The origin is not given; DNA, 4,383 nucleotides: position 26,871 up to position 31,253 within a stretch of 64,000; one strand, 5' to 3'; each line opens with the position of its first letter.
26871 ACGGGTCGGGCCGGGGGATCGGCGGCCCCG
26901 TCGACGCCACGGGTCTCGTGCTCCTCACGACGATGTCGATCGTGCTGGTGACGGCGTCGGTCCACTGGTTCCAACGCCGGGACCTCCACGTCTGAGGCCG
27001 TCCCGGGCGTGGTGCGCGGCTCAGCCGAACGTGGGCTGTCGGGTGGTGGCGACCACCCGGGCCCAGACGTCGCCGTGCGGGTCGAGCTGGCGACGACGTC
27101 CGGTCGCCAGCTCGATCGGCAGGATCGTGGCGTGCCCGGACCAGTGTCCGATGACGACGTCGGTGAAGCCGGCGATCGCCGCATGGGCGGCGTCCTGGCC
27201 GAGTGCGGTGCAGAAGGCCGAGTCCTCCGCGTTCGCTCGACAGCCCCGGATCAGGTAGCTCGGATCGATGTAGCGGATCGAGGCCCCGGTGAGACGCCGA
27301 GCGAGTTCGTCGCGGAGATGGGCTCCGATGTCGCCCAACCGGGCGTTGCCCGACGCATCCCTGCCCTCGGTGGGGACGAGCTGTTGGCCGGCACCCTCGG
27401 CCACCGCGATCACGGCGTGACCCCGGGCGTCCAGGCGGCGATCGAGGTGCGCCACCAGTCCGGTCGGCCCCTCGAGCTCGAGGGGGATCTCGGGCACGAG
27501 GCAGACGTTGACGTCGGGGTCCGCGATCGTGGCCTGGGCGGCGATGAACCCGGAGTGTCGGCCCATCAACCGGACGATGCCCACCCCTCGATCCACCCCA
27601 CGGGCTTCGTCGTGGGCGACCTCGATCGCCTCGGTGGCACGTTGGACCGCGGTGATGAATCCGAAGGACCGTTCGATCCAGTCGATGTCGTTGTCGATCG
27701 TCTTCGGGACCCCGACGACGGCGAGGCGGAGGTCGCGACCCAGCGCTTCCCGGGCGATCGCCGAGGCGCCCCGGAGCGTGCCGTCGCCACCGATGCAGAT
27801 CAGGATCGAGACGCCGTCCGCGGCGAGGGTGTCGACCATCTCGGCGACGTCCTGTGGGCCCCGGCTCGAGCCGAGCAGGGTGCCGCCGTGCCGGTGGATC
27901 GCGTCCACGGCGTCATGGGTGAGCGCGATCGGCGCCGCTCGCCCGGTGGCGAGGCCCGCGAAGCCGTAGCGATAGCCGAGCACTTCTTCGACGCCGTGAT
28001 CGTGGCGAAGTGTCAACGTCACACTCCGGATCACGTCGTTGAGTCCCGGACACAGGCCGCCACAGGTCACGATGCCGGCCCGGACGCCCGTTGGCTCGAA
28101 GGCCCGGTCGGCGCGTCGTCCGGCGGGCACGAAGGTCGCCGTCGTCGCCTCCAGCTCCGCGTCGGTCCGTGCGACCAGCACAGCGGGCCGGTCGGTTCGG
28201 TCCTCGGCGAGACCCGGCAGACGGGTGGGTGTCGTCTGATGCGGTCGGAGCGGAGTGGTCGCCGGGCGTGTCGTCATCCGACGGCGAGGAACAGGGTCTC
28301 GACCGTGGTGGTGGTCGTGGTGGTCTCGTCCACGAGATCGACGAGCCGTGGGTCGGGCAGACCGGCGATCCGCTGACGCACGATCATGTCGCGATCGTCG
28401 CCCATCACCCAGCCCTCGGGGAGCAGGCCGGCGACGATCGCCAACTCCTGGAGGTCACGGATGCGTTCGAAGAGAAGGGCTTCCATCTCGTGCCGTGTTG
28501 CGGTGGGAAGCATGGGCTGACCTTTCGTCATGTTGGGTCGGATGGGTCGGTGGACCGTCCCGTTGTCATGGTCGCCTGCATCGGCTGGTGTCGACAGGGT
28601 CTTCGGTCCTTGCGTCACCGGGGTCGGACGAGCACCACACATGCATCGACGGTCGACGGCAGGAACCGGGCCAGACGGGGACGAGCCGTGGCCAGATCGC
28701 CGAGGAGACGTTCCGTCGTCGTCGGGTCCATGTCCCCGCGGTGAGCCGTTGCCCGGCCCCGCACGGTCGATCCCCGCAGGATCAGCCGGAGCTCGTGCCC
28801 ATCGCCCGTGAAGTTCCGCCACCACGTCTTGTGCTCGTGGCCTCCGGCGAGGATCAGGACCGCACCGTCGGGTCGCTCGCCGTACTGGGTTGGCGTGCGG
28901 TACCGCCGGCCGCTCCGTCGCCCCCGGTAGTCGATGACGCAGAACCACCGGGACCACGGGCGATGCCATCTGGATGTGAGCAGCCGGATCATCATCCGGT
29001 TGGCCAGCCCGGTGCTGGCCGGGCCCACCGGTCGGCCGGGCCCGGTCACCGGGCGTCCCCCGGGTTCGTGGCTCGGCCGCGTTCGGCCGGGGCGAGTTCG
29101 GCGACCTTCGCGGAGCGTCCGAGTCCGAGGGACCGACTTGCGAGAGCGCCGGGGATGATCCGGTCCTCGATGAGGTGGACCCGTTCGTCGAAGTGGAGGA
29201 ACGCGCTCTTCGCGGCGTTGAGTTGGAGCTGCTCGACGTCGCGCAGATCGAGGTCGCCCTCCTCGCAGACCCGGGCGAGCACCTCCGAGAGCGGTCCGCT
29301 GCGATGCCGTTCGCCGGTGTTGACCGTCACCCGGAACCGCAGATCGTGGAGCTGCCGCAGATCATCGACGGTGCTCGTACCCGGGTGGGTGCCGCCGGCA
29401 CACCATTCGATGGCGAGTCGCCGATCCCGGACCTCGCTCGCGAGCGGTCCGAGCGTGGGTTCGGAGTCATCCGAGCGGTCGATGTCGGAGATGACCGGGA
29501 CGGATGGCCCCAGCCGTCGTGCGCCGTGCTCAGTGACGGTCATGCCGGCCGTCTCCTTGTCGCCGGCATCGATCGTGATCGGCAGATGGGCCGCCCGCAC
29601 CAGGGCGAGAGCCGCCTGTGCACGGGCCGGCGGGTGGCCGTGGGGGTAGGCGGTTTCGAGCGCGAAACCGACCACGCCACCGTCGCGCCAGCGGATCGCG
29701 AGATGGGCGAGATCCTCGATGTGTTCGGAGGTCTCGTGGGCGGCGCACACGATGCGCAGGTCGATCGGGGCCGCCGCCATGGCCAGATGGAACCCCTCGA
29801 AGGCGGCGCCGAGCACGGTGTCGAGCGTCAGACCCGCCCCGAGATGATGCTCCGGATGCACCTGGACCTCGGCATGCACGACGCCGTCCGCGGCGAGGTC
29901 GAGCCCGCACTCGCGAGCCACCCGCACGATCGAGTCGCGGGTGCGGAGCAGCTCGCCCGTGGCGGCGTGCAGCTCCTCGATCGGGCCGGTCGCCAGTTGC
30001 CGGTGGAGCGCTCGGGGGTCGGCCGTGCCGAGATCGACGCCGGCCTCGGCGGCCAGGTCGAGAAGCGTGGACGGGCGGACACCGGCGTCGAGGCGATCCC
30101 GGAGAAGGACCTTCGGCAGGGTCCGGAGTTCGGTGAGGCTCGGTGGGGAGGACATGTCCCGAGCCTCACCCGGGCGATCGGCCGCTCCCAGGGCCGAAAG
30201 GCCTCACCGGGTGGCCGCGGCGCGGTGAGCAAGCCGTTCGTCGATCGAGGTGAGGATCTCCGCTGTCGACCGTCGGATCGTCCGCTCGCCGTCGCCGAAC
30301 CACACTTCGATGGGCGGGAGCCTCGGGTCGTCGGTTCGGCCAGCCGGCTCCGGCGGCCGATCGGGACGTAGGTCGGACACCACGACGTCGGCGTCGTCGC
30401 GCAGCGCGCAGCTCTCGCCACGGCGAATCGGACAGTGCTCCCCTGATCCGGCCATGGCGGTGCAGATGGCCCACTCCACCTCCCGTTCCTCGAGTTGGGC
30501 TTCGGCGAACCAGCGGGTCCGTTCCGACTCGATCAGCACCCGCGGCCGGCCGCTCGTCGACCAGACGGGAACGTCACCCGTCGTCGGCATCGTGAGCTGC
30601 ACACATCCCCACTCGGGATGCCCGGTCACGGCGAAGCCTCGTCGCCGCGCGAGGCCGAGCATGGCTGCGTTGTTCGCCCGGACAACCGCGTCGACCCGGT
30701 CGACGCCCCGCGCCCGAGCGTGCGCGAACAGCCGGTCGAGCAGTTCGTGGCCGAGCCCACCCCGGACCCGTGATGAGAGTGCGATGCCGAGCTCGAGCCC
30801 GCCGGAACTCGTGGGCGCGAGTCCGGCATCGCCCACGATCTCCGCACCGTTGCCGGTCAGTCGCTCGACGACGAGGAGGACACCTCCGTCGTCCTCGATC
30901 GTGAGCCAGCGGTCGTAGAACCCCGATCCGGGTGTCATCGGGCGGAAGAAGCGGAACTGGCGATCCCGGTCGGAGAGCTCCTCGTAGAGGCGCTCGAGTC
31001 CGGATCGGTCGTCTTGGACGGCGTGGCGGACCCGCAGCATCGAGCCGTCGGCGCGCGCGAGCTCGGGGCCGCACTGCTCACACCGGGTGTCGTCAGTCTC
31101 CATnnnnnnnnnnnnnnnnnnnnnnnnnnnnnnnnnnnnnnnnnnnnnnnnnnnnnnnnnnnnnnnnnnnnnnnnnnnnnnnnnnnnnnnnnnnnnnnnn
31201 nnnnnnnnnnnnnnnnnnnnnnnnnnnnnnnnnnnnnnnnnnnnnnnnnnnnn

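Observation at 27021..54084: Chromosomally clustered hypoxia/dormancy-type gene set organised around a DosR/DevR orthologue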

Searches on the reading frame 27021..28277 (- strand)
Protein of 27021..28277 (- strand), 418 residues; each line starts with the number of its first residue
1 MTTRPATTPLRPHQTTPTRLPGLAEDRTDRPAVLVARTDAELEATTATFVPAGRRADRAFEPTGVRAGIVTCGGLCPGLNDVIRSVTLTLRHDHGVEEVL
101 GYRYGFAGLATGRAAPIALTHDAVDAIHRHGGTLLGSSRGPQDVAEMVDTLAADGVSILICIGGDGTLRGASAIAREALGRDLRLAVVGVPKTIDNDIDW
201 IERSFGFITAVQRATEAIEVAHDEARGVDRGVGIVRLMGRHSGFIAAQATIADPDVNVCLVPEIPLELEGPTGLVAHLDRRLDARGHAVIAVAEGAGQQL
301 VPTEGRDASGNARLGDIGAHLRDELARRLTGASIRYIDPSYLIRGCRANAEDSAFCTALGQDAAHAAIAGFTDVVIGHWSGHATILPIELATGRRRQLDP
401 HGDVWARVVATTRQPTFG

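Call 6: search_protein_families(library=pfam, proteins=[window:27021-28277:-], max_evalue=0.01)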
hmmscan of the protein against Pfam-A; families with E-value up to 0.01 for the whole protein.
window:27021-28277:- (418 aa): 3 families
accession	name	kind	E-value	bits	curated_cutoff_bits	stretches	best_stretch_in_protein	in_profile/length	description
PF00365.25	PFK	-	1.6e-61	208.5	30.9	1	66-366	1-276/277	Phosphofructokinase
PF00781.29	DAGK_cat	-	6.6e-05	22.9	23.6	1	137-188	37-87/125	Diacylglycerol kinase catalytic domain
PF01513.26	NAD_kinase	-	0.0012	19.6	25.5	1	143-177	60-94/130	ATP-NAD kinase N-terminal domain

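Call 35: search_protein_families(library=ncbifam, proteins=[window:27021-28277:-], max_evalue=0.001)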
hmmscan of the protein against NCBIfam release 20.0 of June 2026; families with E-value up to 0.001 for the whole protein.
window:27021-28277:- (418 aa): 11 families
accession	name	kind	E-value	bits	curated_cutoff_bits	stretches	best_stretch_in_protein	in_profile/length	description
NF005301.0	PRK06830.1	equivalog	9.5e-153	508.8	400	1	41-416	58-440/445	ATP-dependent 6-phosphofructokinase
TIGR02483.1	PFK_mixed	subfamily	1.7e-58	198.3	430.55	1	66-384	1-317/325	phosphofructokinase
NF002872.1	PRK03202.1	subfamily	1.2e-54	185.5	253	1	66-401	2-313/323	ATP-dependent 6-phosphofructokinase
NF010674.0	PRK14071.1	equivalog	7.9e-44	150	544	1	66-403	6-346/360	ATP-dependent 6-phosphofructokinase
NF041103.1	PFKA_PPi_Ttgales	equivalog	1.1e-37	130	550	1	68-389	2-344/407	diphosphate--fructose-6-phosphate 1-phosphotransferase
TIGR02482.1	PFKA_ATP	equivalog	8.7e-37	126.8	371.35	1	68-383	3-292/301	6-phosphofructokinase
NF010675.0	PRK14072.1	subfamily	1.1e-35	123.2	273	1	70-376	9-333/416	diphosphate--fructose-6-phosphate 1-phosphotransferase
NF005121.0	PRK06555.1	equivalog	2.2e-31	109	395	2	66-250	5-207/404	pyrophosphate--fructose-6-phosphate 1-phosphotransferase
TIGR02477.1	PFKA_PPi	equivalog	3.1e-23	82.1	587.95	1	61-263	64-270/539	diphosphate--fructose-6-phosphate 1-phosphotransferase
TIGR02478.1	6PF1K_euk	equivalog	5.8e-23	81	708.4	1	67-299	3-254/744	6-phosphofructokinase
NF005482.0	PRK07085.1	subfamily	6.2e-22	77.8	446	1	61-263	71-276/558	diphosphate--fructose-6-phosphate 1-phosphotransferase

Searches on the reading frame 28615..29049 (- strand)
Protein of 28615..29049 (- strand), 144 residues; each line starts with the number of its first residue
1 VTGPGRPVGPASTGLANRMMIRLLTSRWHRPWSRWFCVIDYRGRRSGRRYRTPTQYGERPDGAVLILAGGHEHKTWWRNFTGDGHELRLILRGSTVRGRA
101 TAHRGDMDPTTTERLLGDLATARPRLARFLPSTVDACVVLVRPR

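Call 6: search_protein_families(library=pfam, proteins=[window:28615-29049:-], max_evalue=0.01)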
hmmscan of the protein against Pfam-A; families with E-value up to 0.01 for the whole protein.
window:28615-29049:- (144 aa): 0 families

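Call 25: search_protein_families(library=pfam, proteins=[window:28615-29049:-], max_evalue=1)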
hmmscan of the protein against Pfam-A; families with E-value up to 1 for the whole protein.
window:28615-29049:- (144 aa): 2 families
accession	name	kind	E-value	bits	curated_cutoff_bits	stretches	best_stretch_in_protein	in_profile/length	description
PF04075.20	F420H2_quin_red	-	0.033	14.8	22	1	38-83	27-74/130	F420H(2)-dependent quinone reductase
PF25591.1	LRV_2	-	0.11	12.9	27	1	108-129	9-30/61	Leucine Rich Repeat Variant domain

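Call 35: search_protein_families(library=ncbifam, proteins=[window:28615-29049:-], max_evalue=0.001)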
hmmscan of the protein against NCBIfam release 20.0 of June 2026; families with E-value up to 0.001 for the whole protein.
window:28615-29049:- (144 aa): 1 family
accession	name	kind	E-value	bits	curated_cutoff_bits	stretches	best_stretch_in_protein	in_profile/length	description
TIGR00026.1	hi_GC_TIGR00026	subfamily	7.7e-07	29.8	46.35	1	32-103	6-73/111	nitroreductase family deazaflavin-dependent oxidoreductase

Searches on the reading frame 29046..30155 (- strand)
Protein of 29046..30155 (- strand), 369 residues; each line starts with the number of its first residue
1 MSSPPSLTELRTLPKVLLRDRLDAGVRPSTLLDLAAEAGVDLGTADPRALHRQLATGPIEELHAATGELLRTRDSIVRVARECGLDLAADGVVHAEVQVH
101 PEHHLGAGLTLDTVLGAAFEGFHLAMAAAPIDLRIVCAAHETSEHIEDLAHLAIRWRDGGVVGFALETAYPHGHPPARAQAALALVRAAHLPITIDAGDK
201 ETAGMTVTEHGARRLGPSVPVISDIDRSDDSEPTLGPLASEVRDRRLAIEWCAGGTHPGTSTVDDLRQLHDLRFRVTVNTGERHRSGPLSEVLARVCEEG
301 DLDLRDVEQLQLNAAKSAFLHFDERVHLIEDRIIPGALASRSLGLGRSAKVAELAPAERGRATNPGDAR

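Call 6: search_protein_families(library=pfam, proteins=[window:29046-30155:-], max_evalue=0.01)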
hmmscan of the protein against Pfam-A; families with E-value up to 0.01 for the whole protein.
window:29046-30155:- (369 aa): 1 family
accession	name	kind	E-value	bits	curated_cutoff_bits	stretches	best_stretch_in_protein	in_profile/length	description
PF00962.28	A_deaminase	-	1.1e-34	120.5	27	1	14-330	1-325/330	Adenosine deaminase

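Call 73: search_protein_families(library=ncbifam, proteins=[window:29046-30155:-], max_evalue=0.00001)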
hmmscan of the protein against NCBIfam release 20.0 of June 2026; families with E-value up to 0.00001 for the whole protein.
window:29046-30155:- (369 aa): 6 families
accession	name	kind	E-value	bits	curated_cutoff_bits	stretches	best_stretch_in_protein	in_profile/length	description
NF006847.0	PRK09358.1-2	equivalog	1.1e-69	235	412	1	4-336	4-356/364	adenosine deaminase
TIGR01430.1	aden_deam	equivalog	8.6e-24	84.2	216.55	1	13-330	1-321/323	adenosine deaminase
NF006848.0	PRK09358.1-3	equivalog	6.7e-11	42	426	1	63-329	55-320/325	adenosine deaminase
NF006849.0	PRK09358.1-5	equivalog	2.8e-10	39.8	494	1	8-200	7-208/350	adenosine deaminase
NF006850.0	PRK09358.1-6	equivalog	3.7e-10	39.1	419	1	10-201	5-199/334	adenosine deaminase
NF006846.0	PRK09358.1-1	equivalog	3.4e-08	32.9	459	1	12-330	5-328/333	adenosine deaminase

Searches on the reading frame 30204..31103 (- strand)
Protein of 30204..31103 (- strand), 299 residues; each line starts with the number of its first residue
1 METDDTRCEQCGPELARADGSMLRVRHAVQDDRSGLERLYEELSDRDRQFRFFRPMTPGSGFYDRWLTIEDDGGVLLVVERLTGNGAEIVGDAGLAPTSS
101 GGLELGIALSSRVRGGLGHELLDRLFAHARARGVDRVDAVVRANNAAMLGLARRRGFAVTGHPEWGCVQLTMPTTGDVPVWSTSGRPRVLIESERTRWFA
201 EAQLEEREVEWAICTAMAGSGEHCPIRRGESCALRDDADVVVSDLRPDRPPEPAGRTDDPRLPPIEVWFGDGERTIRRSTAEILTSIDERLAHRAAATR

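Call 6: search_protein_families(library=pfam, proteins=[window:30204-31103:-], max_evalue=0.01)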
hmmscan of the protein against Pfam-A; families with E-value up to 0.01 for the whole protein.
window:30204-31103:- (299 aa): 3 families
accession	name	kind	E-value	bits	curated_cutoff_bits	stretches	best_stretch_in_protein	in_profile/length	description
PF13302.13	Acetyltransf_3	-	3.2e-09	38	25.4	1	26-157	5-137/138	Acetyltransferase (GNAT) domain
PF00583.31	Acetyltransf_1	-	2.1e-07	31.7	20.7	1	52-157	17-116/116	Acetyltransferase (GNAT) family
PF13508.13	Acetyltransf_7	-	0.0089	16.8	27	0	82-158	11-83/84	Acetyltransferase (GNAT) domain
